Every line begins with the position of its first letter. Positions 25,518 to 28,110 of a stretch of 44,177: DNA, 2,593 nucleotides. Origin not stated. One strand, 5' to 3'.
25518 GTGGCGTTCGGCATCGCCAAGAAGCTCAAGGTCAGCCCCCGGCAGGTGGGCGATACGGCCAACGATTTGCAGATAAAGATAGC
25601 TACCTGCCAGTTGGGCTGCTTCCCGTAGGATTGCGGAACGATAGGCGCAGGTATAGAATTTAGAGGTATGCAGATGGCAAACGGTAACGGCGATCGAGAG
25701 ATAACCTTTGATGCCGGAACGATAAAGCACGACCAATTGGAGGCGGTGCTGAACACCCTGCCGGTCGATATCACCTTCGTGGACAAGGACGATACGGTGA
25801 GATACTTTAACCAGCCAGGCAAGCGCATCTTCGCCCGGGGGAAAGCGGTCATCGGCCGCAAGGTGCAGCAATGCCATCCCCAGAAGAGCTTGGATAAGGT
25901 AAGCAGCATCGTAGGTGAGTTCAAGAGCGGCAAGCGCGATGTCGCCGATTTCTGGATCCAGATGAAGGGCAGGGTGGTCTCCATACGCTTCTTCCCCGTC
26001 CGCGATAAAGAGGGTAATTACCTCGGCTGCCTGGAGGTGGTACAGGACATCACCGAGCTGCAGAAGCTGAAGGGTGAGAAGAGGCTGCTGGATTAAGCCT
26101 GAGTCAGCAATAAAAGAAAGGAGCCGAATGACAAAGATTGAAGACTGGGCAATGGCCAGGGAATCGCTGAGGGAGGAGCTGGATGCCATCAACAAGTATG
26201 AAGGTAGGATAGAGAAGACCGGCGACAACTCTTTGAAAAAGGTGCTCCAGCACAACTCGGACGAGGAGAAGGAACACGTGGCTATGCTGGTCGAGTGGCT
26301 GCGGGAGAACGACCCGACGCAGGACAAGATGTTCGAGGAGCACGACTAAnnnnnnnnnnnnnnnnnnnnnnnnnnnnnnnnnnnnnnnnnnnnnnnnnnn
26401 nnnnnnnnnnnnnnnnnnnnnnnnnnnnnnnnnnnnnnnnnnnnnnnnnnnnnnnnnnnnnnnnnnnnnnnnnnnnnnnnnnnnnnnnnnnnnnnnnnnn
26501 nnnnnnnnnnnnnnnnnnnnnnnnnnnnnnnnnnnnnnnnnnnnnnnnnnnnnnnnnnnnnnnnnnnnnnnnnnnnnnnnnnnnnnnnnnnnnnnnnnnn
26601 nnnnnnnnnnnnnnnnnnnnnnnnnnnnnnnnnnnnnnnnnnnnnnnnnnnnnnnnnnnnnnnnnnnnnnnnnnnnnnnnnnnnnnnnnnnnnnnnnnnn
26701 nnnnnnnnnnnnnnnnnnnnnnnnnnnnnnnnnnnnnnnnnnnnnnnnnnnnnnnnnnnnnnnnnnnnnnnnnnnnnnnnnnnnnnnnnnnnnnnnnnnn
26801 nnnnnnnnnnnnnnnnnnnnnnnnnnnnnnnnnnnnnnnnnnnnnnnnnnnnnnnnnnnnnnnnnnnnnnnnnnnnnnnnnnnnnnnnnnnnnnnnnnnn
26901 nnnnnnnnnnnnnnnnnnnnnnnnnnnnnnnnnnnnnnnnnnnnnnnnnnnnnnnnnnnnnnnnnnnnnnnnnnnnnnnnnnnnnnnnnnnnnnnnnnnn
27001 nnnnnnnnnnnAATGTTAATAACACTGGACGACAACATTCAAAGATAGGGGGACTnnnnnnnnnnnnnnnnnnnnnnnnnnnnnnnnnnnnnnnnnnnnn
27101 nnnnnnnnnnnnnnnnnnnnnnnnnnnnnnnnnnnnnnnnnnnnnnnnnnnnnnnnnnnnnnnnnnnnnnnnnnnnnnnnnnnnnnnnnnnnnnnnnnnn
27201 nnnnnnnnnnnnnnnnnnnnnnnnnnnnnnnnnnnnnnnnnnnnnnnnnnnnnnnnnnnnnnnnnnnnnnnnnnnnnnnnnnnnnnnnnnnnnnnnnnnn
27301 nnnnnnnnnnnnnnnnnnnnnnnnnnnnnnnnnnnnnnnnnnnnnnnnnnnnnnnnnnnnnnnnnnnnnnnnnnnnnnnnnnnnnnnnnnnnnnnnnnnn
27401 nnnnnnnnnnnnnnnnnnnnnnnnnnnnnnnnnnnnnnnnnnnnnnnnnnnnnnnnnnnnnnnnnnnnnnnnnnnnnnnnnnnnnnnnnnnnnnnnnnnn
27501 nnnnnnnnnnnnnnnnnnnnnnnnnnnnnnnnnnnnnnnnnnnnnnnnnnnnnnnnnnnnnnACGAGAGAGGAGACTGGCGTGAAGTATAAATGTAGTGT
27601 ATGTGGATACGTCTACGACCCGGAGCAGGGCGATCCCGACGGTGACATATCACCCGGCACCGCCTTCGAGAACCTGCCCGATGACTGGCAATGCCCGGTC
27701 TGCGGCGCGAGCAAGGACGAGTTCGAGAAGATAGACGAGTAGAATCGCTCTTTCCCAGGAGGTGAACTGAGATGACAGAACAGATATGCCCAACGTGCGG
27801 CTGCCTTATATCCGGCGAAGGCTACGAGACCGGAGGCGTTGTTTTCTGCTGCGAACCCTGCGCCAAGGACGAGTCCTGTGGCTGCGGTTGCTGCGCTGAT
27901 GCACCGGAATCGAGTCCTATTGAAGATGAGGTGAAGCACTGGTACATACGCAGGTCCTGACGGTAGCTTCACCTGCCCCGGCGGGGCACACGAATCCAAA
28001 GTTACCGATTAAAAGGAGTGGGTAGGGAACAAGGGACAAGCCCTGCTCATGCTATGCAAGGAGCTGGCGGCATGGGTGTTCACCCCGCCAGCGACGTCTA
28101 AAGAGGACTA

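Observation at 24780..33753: A local Crp/Fnr regulon readable from sequence: four boxes at about -41.5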

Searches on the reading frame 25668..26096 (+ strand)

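Call 7: search_protein_families(library=pfam, proteins=[window:25668-26096:+], max_evalue=0.01)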
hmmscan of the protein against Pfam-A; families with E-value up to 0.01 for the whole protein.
window:25668-26096:+ (142 aa): 4 families
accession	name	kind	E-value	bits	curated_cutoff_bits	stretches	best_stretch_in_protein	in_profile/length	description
PF13596.12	PAS_10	-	9.5e-31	107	22.1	1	24-129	1-106/106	PAS domain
PF08448.16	PAS_4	-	2.3e-11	44.3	23.1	1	28-131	1-108/110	PAS fold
PF13426.13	PAS_9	-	1.1e-07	32.5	27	1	35-130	4-103/103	PAS domain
PF00989.32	PAS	-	0.0092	16.4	22.6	0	23-128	2-113/113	PAS fold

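Call 30: search_protein_families(library=ncbifam, proteins=[window:25668-26096:+], max_evalue=0.01)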
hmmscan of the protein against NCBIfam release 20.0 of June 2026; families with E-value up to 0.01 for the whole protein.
window:25668-26096:+ (142 aa): 9 families
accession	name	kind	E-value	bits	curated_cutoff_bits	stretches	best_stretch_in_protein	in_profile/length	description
TIGR00229.1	sensory_box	domain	1.9e-08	34.5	22.9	1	22-135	5-123/126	PAS domain S-box protein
NF046044.1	PnpS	equivalog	4.2e-08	32.6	400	1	19-135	52-167/390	two-component system histidine kinase PnpS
TIGR02966.1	phoR_proteo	equivalog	0.00014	21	334.2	1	20-136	4-112/333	phosphate regulon sensor histidine kinase PhoR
NF008298.1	PRK11086.1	subfamily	0.00027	19.5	520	1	23-135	212-320/529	DcuS/MalK family sensor histidine kinase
NF033092.0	HK_WalK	equivalog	0.00051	18.8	725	1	22-139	258-373/594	cell wall metabolism sensor histidine kinase WalK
NF041777.1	sens_FixL_Rhizob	equivalog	0.0014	17.4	850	1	17-86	118-188/485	sensor protein FixL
NF008468.0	PRK11360.1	equivalog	0.0027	16.1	646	1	25-135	271-384/616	two-component system sensor histidine kinase AtoS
NF047874.1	MASE3_PAS_HK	subfamily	0.0059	15.4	560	1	18-141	261-388/655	MASE3 domain-containing sensor histidine kinase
NF041552.1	TF_PrdR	equivalog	0.0067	14.8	795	1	21-137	133-243/577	sigma-54 dependent transcriptional regulator PrdR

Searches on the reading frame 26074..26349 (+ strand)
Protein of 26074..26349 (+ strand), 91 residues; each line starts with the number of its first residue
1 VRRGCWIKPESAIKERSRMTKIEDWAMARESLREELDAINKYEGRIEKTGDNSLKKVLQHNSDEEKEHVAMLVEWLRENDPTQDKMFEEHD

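Call 7: search_protein_families(library=pfam, proteins=[window:26074-26349:+], max_evalue=0.01)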
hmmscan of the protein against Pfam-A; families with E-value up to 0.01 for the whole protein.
window:26074-26349:+ (91 aa): 5 families
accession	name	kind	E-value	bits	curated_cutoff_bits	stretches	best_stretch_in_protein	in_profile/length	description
PF22277.2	EncFtn-like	-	1.4e-23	82.9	27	1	20-89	11-80/85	EncFtn-like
PF04305.20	DUF455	-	0.00051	20.1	34.3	1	35-78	159-202/247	Protein of unknown function (DUF455)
PF02915.23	Rubrerythrin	-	0.00087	20.1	22.8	1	30-84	5-61/137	Rubrerythrin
PF09537.16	DUF2383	-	0.0017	18.9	30.8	1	33-81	11-59/111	Domain of unknown function (DUF2383)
PF03232.19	COQ7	-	0.0082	16.2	23.5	1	35-79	14-59/169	Ubiquinone biosynthesis protein COQ7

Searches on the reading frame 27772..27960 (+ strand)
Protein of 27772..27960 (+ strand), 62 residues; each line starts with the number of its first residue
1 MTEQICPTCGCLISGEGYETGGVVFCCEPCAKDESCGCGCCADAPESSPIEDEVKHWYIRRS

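Call 7: search_protein_families(library=pfam, proteins=[window:27772-27960:+], max_evalue=0.01)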
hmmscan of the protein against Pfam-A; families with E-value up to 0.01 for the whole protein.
window:27772-27960:+ (62 aa): 0 families

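Call 32: search_protein_families(library=pfam, proteins=[window:27772-27960:+], max_evalue=0.05)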
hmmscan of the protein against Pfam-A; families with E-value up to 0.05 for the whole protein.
window:27772-27960:+ (62 aa): 0 families
